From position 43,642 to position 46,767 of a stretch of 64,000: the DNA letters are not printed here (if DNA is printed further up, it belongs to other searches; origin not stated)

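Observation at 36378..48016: Compact low-GC cluster: A-T-TE NRPS-like synthetase, SDR, NTF2-like/O-MT fusion and flavin halogenase under LAL and LmbU regulators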

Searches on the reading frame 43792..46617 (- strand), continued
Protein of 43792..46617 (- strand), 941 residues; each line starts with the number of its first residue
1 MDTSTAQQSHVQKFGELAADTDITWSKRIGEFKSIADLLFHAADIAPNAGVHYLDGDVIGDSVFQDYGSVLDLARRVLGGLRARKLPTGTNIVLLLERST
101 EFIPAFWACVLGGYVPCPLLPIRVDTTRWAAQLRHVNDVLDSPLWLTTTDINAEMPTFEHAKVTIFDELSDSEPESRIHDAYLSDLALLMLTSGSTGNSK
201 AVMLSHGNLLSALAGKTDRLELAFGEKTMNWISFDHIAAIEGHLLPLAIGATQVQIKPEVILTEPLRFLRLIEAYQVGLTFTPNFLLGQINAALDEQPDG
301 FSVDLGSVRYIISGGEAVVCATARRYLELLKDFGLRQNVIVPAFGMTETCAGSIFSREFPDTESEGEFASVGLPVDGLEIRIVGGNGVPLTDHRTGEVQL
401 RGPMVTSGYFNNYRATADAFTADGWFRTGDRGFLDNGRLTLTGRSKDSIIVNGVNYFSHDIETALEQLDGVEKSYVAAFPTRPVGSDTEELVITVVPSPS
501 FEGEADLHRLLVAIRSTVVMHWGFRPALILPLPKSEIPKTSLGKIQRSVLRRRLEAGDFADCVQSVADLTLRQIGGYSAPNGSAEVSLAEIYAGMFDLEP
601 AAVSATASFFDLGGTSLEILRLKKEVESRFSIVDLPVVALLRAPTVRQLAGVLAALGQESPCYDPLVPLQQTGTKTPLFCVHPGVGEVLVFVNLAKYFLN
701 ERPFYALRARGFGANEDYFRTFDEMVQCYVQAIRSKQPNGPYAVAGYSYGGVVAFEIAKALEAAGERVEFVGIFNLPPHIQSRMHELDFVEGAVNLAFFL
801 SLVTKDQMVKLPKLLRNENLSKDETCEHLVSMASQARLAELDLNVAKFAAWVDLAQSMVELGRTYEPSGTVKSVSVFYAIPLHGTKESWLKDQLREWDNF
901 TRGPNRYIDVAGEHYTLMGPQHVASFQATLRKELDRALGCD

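Call 41: find_encoding_contigs(protein=P0041, flank=8000, max_places=1)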
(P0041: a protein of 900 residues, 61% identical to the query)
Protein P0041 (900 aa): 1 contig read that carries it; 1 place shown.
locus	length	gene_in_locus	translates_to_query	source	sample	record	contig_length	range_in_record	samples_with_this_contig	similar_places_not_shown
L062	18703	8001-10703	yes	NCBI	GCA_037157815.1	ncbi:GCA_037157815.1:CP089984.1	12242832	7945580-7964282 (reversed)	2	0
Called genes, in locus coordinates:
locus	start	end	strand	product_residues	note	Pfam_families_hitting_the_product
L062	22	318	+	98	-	PF13358:DDE_3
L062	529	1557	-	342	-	PF08100:Dimerisation, PF00891:Methyltransf_2, PF08242:Methyltransf_12, PF13649:Methyltransf_25 (faint)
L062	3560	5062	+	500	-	PF00890:FAD_binding_2 (faint), PF01266:DAO (faint), PF01494:FAD_binding_3, PF04820:Trp_halogenase, PF07992:Pyr_redox_2 (faint), PF12831:FAD_oxidored, PF13450:NAD_binding_8 (faint), PF04820:Trp_halogenase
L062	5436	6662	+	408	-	PF02771:Acyl-CoA_dh_N (weak), PF08028:Acyl-CoA_dh_2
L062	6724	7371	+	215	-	PF02798:GST_N, PF13417:GST_N_3, PF13409:GST_N_2, PF00043:GST_C, PF14497:GST_C_3 (weak), PF13410:GST_C_2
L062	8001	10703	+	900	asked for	PF00501:AMP-binding, PF00550:PP-binding, PF00975:Thioesterase, PF12697:Abhydrolase_6 (weak)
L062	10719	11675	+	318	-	PF01370:Epimerase, PF04321:RmlD_sub_bind (weak), PF16363:GDP_Man_Dehyd (weak), PF07993:NAD_binding_4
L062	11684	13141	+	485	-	PF12680:SnoaL_2, PF14534:DUF4440, PF08100:Dimerisation, PF00891:Methyltransf_2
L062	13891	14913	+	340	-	PF00034:Cytochrom_C (faint), PF13442:Cytochrome_CBB3 (faint)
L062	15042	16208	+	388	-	PF00050:Kazal_1 (weak)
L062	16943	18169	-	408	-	-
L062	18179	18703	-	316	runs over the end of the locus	-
